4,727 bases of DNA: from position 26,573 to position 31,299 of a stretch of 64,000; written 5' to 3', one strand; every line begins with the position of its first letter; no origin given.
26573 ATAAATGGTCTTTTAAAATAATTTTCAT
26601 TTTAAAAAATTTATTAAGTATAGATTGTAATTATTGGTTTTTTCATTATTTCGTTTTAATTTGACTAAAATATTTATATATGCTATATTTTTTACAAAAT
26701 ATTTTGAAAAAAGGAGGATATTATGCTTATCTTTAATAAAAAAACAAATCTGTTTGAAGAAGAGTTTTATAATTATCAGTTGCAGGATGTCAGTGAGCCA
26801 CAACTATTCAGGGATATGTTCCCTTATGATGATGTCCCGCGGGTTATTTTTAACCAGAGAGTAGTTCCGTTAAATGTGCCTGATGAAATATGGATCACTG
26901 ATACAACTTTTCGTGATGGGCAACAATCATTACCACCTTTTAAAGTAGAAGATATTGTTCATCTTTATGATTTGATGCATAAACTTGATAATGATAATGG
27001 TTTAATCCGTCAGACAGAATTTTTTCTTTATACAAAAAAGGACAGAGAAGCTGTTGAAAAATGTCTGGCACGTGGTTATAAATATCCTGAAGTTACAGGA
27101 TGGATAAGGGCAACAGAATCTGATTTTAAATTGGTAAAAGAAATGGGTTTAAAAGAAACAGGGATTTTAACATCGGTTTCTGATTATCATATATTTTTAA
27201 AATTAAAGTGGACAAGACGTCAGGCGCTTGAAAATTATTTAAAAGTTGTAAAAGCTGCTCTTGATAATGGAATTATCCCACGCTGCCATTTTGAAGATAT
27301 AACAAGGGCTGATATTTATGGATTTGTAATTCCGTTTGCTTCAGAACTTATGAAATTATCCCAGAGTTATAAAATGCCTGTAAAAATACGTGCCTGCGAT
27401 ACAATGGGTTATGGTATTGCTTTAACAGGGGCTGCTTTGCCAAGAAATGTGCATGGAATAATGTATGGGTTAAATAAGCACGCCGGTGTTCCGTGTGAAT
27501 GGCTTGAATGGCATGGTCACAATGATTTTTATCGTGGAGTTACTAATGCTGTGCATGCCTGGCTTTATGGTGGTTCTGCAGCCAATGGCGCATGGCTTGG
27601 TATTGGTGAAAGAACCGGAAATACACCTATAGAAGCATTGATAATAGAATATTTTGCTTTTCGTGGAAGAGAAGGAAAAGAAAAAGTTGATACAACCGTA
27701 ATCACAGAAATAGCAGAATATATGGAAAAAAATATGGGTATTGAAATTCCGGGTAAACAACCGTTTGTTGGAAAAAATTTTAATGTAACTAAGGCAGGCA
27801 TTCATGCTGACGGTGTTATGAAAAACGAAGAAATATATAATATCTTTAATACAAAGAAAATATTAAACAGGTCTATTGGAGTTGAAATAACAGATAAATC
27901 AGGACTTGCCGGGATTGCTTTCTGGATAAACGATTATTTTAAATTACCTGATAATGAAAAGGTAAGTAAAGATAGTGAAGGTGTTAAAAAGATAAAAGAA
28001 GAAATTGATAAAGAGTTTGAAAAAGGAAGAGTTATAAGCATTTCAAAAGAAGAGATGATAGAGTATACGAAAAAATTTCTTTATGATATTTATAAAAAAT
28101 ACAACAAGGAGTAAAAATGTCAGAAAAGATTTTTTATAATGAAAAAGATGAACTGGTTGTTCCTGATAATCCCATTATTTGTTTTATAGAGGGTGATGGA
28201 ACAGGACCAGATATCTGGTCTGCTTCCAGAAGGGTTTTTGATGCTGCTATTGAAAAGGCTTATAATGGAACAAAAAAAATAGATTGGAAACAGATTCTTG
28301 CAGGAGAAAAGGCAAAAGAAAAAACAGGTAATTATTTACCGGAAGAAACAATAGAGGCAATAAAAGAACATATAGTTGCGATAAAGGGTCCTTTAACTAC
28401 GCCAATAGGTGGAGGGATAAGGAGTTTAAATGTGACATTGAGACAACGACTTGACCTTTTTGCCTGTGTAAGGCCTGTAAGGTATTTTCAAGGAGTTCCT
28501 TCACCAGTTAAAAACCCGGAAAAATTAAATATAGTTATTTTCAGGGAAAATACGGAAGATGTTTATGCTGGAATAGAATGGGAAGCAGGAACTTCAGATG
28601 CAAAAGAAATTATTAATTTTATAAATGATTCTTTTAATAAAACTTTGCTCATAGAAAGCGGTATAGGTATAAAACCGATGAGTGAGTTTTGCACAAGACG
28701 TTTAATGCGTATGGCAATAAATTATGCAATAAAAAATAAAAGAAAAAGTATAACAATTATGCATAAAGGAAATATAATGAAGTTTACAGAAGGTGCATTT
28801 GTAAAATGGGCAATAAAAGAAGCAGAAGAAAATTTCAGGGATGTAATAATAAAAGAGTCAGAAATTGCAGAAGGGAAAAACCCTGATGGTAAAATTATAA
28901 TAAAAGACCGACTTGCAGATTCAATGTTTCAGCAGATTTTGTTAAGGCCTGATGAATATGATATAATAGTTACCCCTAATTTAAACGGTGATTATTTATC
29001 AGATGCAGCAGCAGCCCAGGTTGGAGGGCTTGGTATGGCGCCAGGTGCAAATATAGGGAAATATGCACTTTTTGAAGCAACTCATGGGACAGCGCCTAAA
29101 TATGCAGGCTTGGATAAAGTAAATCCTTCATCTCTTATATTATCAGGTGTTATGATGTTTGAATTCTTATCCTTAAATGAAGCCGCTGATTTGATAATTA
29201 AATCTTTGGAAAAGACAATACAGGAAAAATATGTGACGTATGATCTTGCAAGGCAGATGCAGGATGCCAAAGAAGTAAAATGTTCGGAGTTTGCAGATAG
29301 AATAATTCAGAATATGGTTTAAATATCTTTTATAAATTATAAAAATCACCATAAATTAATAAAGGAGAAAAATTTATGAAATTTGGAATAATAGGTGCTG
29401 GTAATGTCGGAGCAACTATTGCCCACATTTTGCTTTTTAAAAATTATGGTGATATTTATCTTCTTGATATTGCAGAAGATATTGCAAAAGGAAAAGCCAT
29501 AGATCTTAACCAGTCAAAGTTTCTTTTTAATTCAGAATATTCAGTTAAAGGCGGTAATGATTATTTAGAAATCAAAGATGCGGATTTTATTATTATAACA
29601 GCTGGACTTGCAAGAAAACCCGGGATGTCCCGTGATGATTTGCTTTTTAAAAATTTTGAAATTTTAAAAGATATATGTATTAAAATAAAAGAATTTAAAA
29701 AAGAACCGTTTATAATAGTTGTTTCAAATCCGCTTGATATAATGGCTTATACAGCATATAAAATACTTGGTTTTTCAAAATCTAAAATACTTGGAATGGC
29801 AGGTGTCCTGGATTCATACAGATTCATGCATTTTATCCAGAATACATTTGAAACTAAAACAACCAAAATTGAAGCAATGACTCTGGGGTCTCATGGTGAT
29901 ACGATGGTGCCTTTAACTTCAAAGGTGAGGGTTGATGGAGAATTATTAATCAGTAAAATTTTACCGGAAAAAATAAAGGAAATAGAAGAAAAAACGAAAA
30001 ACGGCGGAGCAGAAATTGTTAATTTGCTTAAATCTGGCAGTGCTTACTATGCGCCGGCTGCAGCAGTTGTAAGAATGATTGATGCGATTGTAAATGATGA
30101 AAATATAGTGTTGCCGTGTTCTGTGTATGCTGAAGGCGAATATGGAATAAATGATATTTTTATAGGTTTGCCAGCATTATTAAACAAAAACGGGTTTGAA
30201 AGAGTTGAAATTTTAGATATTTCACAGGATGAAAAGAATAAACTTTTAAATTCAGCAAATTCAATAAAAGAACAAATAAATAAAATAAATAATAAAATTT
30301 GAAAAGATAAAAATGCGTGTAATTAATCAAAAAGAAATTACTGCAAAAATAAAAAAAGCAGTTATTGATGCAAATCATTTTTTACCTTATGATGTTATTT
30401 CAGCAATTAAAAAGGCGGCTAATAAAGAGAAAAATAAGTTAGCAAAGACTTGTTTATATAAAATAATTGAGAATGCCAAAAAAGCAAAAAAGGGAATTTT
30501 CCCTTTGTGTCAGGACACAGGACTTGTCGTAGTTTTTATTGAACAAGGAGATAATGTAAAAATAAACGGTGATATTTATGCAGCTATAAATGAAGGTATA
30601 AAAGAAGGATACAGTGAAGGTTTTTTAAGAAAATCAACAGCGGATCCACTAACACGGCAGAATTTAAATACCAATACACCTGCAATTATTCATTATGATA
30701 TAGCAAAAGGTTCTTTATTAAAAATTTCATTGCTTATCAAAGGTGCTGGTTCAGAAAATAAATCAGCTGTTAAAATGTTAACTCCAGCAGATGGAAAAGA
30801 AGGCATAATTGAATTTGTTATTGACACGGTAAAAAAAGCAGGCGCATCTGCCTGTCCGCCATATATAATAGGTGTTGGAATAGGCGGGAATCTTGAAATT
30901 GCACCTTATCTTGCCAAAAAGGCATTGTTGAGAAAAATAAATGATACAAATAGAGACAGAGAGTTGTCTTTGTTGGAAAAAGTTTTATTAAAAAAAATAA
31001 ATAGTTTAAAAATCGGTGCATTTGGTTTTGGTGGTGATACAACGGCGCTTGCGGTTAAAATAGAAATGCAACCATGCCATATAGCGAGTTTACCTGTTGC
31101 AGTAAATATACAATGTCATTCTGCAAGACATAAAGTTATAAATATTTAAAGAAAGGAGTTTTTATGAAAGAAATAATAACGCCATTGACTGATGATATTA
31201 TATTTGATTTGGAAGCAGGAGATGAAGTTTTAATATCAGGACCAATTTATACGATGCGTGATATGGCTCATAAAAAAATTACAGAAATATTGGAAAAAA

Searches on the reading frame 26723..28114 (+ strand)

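Call 43: search_protein_families(library=pfam, max_evalue=0.00001, proteins=[window:26723-28114:+])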
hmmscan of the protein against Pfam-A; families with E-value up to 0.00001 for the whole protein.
window:26723-28114:+ (463 aa): 1 family
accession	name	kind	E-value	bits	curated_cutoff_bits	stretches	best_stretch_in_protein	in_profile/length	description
PF00682.25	HMGL-like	-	5.5e-26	92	29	1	57-332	3-258/260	HMGL-like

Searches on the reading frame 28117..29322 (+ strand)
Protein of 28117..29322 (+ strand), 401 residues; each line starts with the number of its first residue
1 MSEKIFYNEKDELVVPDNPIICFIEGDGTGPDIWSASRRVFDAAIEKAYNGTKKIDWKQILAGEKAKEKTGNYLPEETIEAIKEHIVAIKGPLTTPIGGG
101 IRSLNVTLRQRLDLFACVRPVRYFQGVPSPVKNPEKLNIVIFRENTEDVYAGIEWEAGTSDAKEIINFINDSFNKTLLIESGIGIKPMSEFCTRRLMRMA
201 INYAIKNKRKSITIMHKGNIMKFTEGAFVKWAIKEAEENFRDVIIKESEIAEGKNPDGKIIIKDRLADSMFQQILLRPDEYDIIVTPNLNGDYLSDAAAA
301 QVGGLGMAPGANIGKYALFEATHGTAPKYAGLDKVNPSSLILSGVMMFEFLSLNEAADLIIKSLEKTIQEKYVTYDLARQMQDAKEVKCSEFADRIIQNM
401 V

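Call 43: search_protein_families(library=pfam, max_evalue=0.00001, proteins=[window:28117-29322:+])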
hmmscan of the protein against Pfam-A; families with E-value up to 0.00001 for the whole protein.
window:28117-29322:+ (401 aa): 1 family
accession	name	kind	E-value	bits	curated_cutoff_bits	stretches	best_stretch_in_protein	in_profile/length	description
PF00180.25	Iso_dh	-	5.2e-98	329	27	1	21-396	2-348/348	Isocitrate/isopropylmalate dehydrogenase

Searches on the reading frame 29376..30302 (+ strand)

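Call 43: search_protein_families(library=pfam, max_evalue=0.00001, proteins=[window:29376-30302:+])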
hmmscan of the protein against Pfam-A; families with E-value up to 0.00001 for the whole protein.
window:29376-30302:+ (308 aa): 2 families
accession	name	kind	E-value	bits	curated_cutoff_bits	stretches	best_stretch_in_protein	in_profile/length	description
PF00056.29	Ldh_1_N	-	5e-37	127.5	27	1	2-140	2-141/141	lactate/malate dehydrogenase, NAD binding domain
PF02866.23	Ldh_1_C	-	3e-31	109.2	22.6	1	145-306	3-172/174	lactate/malate dehydrogenase, alpha/beta C-terminal domain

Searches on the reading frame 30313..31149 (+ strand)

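Call 43: search_protein_families(library=pfam, max_evalue=0.00001, proteins=[window:30313-31149:+])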
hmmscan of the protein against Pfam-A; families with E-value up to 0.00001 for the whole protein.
window:30313-31149:+ (278 aa): 1 family
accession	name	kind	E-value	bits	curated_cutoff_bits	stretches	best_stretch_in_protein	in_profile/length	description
PF05681.19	Fumerase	-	7.7e-105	350.5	25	1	11-275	2-268/270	Fumarate hydratase (Fumerase)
